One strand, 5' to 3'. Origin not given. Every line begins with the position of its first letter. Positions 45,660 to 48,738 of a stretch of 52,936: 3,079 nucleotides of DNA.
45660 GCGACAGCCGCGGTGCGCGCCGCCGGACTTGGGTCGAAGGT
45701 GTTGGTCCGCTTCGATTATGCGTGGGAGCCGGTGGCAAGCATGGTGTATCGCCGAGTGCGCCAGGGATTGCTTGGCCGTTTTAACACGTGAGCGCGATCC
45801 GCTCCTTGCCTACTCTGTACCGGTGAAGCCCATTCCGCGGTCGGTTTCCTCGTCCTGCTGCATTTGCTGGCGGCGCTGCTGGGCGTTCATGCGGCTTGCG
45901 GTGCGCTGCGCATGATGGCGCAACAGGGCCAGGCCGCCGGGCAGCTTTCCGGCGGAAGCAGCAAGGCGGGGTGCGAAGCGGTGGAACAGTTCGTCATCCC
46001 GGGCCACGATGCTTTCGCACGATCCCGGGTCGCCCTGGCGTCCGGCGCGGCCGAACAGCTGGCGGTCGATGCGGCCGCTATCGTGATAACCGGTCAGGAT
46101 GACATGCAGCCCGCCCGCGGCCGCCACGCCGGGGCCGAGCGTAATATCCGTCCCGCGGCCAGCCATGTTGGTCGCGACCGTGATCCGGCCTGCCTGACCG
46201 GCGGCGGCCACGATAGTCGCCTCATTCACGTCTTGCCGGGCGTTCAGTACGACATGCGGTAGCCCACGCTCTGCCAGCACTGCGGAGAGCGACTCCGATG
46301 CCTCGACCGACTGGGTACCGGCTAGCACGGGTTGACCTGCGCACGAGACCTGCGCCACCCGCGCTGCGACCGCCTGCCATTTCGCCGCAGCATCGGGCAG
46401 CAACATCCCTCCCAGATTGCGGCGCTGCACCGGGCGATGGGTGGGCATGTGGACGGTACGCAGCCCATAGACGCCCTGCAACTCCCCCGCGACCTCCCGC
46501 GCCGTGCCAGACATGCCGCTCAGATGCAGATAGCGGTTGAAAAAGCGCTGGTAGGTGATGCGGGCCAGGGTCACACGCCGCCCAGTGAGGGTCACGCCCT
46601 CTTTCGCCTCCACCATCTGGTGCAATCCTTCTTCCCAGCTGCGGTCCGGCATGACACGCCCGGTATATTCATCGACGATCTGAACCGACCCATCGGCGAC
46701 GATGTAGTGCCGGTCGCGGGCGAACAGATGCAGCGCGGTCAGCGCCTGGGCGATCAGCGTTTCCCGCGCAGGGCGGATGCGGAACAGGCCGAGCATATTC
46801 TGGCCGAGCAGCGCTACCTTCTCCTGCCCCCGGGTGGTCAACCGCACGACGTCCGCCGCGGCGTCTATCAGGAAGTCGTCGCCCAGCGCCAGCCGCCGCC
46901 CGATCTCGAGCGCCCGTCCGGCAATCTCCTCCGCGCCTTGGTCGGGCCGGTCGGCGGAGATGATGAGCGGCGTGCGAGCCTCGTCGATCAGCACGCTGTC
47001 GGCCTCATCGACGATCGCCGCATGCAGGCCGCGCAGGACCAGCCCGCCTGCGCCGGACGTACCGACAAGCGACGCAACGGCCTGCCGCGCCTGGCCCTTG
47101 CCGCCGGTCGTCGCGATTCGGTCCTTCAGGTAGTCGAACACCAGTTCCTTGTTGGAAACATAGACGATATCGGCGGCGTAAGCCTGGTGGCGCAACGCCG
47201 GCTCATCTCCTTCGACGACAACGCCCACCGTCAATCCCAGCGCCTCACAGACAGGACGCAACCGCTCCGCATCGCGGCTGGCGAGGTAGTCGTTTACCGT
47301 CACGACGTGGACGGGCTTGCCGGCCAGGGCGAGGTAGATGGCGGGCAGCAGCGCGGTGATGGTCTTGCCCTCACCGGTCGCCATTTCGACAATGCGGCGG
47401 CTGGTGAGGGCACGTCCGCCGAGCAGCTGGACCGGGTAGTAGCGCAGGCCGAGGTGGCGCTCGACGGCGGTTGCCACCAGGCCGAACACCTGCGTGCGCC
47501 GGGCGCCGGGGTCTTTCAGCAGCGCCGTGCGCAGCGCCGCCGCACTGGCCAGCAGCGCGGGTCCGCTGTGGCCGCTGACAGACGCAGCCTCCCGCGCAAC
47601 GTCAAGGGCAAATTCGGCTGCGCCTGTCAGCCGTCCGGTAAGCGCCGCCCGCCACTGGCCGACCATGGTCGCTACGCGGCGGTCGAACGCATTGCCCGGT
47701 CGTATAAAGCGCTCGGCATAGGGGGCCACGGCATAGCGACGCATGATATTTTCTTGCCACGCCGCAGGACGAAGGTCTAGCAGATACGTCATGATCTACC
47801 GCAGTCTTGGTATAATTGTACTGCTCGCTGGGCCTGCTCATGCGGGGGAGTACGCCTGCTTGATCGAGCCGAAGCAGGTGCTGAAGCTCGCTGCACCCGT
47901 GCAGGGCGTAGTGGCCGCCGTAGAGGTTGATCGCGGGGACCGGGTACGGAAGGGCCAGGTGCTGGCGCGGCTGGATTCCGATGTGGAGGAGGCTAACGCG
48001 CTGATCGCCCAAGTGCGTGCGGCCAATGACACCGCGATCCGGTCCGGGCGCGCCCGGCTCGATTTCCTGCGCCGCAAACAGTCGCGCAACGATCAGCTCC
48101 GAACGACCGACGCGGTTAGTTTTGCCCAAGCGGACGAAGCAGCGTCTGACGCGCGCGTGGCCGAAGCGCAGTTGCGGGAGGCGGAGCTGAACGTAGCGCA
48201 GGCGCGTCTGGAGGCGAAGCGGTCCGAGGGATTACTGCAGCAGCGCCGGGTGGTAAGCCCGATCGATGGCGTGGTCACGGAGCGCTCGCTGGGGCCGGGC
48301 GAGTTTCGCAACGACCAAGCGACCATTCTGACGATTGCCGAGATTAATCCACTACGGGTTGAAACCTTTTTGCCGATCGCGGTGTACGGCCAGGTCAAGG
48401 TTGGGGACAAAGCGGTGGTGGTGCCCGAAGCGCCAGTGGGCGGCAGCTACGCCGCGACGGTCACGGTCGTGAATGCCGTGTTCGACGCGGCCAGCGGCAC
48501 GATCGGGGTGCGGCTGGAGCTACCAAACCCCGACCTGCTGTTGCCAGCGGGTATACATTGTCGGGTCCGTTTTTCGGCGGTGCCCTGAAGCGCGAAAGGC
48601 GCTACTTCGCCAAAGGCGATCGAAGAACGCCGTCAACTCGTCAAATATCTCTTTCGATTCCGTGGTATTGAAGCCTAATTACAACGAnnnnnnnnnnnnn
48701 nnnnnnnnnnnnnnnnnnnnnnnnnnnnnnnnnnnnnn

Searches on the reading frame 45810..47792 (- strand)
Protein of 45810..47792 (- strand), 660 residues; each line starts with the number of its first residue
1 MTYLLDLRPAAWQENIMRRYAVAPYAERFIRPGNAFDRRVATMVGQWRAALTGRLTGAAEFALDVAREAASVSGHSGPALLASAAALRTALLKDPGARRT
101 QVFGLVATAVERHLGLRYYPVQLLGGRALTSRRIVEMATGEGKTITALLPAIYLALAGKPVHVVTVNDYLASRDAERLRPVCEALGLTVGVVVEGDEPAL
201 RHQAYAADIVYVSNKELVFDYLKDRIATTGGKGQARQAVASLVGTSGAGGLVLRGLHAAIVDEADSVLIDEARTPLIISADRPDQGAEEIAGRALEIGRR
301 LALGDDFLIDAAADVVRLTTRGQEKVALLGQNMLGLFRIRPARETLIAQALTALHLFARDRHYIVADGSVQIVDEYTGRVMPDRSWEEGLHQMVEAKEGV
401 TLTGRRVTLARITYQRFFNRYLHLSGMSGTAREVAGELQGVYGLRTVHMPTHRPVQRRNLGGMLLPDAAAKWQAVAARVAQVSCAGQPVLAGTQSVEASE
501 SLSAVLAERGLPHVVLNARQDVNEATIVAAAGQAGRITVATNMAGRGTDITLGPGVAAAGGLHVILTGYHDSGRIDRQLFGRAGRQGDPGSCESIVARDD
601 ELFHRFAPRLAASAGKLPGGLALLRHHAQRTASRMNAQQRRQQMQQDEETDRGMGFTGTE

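Call 4: search_protein_families(library=ncbifam, proteins=[window:45810-47792:-], max_evalue=0.01)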
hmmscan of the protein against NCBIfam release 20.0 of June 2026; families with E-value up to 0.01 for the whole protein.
window:45810-47792:- (660 aa): 10 families
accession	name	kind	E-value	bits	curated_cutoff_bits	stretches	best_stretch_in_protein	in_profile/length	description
NF009538.1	PRK12904.1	equivalog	3e-160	535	814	2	101-554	62-492/814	preprotein translocase subunit SecA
TIGR00963.1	secA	equivalog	5.7e-160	534.2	800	2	101-553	40-473/787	preprotein translocase subunit SecA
NF006630.0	PRK09200.1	subfamily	8.9e-153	510.2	862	1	99-612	60-554/789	preprotein translocase subunit SecA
TIGR04397.1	SecA2_Bac_anthr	exception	1.1e-143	480.1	1085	1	100-607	60-547/774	accessory Sec system translocase SecA2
NF009536.0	PRK12901.1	equivalog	5.2e-139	465.2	1493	2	325-608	472-755/1118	preprotein translocase subunit SecA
TIGR03714.1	secA2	equivalog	2.5e-124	416.2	930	1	102-619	55-557/762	accessory Sec system translocase SecA2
TIGR04221.1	SecA2_Mycobac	equivalog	1.1e-120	404.2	725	1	81-604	43-550/762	accessory Sec system translocase SecA2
NF012136.0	SecA2_Lm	equivalog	9.2e-108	361.2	1100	1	99-607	57-544/776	accessory Sec system translocase SecA2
NF053710.1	RNA_heli_RhlE2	exception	4.8e-05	22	925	1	485-650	248-405/635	RNA helicase RhlE2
TIGR04095.1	dnd_restrict_1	equivalog_domain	0.0077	15.3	600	0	131-168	25-62/451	DNA phosphorothioation system restriction enzyme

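Call 5: search_protein_families(library=pfam, proteins=[window:45810-47792:-], max_evalue=0.01)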
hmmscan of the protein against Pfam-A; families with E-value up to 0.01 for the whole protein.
window:45810-47792:- (660 aa): 4 families
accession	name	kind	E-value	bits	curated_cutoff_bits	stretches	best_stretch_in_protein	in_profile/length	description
PF07517.20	SecA_DEAD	-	1.1e-87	294.4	24.6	1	61-439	19-290/290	SecA DEAD-like domain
PF21090.3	P-loop_SecA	-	1.2e-47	162.6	27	2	454-554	1-101/205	SecA P-loop domain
PF01043.26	SecA_PP_bind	-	3.8e-24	85.8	23.5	1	293-395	8-110/110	SecA preprotein cross-linking domain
PF00270.35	DEAD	-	3.6e-06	27.3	26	1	134-268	18-130/167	DEAD/DEAH box helicase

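Call 67: search_dna_similar(query=window:45810-47792:-, collection=plasmids, mode=protein, max_evalue=1e-20, max_rows=40)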
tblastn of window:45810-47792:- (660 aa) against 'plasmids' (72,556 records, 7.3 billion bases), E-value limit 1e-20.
Records with a match: 142; places in all: 147; records where one place covers at least 80% of the query: 18.
Best place of each record, by identity: <60% 142.
By first word of the organism name: Lactobacillus 12; Clostridium 11; Staphylococcus 11; Escherichia 9; Rhizobium 5; Sinorhizobium 5; Variovorax 4; Listeria 4; Acinetobacter 4; Pseudomonas 4; and 53 more.
By predicted mobility (MOB-suite, as given by PLSDB): non-mobilizable 127; mobilizable 9; conjugative 6.
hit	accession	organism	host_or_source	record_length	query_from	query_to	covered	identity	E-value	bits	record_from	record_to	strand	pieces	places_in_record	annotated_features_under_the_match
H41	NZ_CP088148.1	Mesorhizobium ciceri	Cicer arietinum L.,cell culture,radical ...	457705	9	658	98%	51.8%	1e-165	533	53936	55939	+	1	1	DEAD/DEAH box helicase | hypothetical protein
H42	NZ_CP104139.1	Rhizobium sp. WSM1274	Vicia sp.,cell culture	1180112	103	658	84%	55.0%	1e-160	519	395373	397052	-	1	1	record has no annotation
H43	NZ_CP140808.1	Rhizobium beringeri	Trifolium pratense,whole organism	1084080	103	658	84%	54.5%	9e-161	519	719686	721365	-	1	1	record has no annotation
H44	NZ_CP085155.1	Pseudosulfitobacter sp. DSM 107133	cell culture,Seawater from the North ...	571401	103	658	84%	53.8%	1e-147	481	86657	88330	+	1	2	translocase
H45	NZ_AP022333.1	Methylosinus sp. C49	-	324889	93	658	86%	49.6%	7e-135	444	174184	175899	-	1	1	prepilin peptidase | efflux RND transporter periplasmic adaptor subunit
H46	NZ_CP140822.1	Rhizobium johnstonii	Trifolium pratense,whole organism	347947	158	658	76%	55.0%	6e-150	488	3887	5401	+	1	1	hypothetical protein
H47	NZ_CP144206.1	Sinorhizobium chiapasense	mixed culture,rhizosphere soil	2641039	103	658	84%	48.9%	3e-141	462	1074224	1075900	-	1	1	none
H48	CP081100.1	Rhodobacteraceae bacterium M382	-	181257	93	659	86%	47.5%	6e-127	421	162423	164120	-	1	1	preprotein translocase subunit SecA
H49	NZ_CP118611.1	Ensifer adhaerens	Pure isolate,Rhizosphere of Cyperus ...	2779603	103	658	84%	48.1%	7e-143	467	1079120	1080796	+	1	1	none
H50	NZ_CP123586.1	Alisedimentitalea scapharcae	Anadara broughtonii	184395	101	659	85%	47.7%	2e-126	419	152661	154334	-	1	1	preprotein translocase subunit SecA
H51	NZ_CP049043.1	Pseudohalocynthiibacter aestuariivivens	pure culutre,Seawater recirculating ...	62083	112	629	78%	50.3%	2e-129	428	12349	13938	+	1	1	hypothetical protein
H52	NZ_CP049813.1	Pontibrevibacter nitratireducens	-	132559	101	603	76%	51.5%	3e-136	448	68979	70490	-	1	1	DEAD/DEAH box helicase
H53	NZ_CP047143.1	Lactobacillus crispatus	Gallus gallus,Isolated and purified ...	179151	101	606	77%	45.3%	2e-113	382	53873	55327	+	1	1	secA: preprotein translocase subunit SecA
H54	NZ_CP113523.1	Pasteurella multocida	rabbit,mixed culture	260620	101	617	78%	44.3%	1e-118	397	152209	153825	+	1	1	secA: preprotein translocase subunit SecA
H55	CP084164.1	Pasteurella multocida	rabbit,mixed culture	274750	101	617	78%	44.3%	1e-118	397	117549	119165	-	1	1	secA: preprotein translocase subunit SecA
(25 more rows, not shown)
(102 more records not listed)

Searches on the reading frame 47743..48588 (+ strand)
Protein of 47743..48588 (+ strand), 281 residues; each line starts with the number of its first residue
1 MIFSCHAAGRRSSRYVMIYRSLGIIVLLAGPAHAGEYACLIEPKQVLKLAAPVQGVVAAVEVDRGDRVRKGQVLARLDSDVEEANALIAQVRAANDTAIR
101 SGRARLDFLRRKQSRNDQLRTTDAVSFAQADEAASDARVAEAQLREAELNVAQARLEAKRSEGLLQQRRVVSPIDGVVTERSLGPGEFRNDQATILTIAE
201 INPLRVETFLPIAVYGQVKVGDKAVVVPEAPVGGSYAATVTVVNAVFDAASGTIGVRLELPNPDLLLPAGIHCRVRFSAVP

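Call 4: search_protein_families(library=ncbifam, proteins=[window:47743-48588:+], max_evalue=0.01)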
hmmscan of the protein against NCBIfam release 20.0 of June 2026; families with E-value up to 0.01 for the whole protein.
window:47743-48588:+ (281 aa): 27 families (the best 25 are shown)
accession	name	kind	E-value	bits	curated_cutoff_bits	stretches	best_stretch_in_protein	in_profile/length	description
TIGR01730.1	RND_mfp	subfamily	1e-37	129.9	94.9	1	39-278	19-245/322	efflux RND transporter periplasmic adaptor subunit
TIGR00999.1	8a0102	subfamily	3.5e-23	82.1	319.3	1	65-277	1-201/271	CzcB/NccB family metal efflux transporter periplasmic adaptor subunit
NF008606.0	PRK11578.1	equivalog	8.5e-13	48.2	342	1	50-267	65-288/371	macrolide transporter subunit MacA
TIGR00998.1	8a0101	subfamily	1.9e-11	43.5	390.8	2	112-227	168-264/334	EmrA/EmrK family multidrug efflux transporter periplasmic adaptor subunit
TIGR01843.1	type_I_hlyD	subfamily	6.2e-11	41.9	208.65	2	54-116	51-110/422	HlyD family type I secretion periplasmic adaptor subunit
TIGR03794.1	NHLM_micro_HlyD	equivalog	6.8e-11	41.7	156.2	2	40-85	52-97/421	NHLP bacteriocin system secretion protein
NF002939.0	PRK03598.1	equivalog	7.1e-11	41.8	393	2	111-241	155-278/332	secretion protein HlyD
NF045904.1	RND-peri-MexE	equivalog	1.4e-08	34.1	714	1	40-197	57-201/390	multidrug efflux RND transporter periplasmic adaptor subunit MexE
NF011715.0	PRK15136.1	equivalog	1.4e-08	33.8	563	2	125-227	174-275/390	multidrug efflux MFS transporter periplasmic adaptor subunit EmrA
NF007850.1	PRK10559.1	equivalog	2.7e-08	33.3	400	1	46-253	40-232/303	p-hydroxybenzoic acid efflux pump subunit AaeA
NF008589.1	PRK11556.1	equivalog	2.8e-08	33.1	391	1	49-211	87-238/392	MdtA/MuxA family multidrug efflux RND transporter periplasmic adaptor subunit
NF007132.1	PRK09578.1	equivalog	4.1e-07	29.1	512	1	50-211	69-219/396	MexX/AxyX family multidrug efflux RND transporter periplasmic adaptor subunit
NF007362.0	PRK09859.1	equivalog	4.7e-07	29.3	738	1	36-265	51-281/385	multidrug transporter subunit MdtE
NF007785.0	PRK10476.1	equivalog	7.9e-07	28.2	376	1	125-226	166-267/347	multidrug transporter subunit MdtN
NF007303.0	PRK09783.1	subfamily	2.1e-06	26.5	390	1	165-276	211-323/414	copper/silver efflux system membrane fusion protein CusB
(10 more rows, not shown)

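Call 5: search_protein_families(library=pfam, proteins=[window:47743-48588:+], max_evalue=0.01)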
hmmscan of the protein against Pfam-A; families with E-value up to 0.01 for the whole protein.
window:47743-48588:+ (281 aa): 4 families
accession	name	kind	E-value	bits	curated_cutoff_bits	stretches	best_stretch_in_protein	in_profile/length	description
PF16576.10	HlyD_D23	-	3.5e-22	79.2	30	1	44-268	17-209/214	Barrel-sandwich domain of CusB or HlyD membrane-fusion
PF13437.12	HlyD_3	-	1.5e-16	61.5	22.2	2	170-265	2-102/106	HlyD family secretion protein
PF13533.13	Biotin_lipoyl_2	-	3e-08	33.7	29.8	1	48-78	2-32/32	Biotin-lipoyl like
PF00364.28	Biotin_lipoyl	-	0.00046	20.4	22.1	1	44-77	40-73/73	Biotin-requiring enzyme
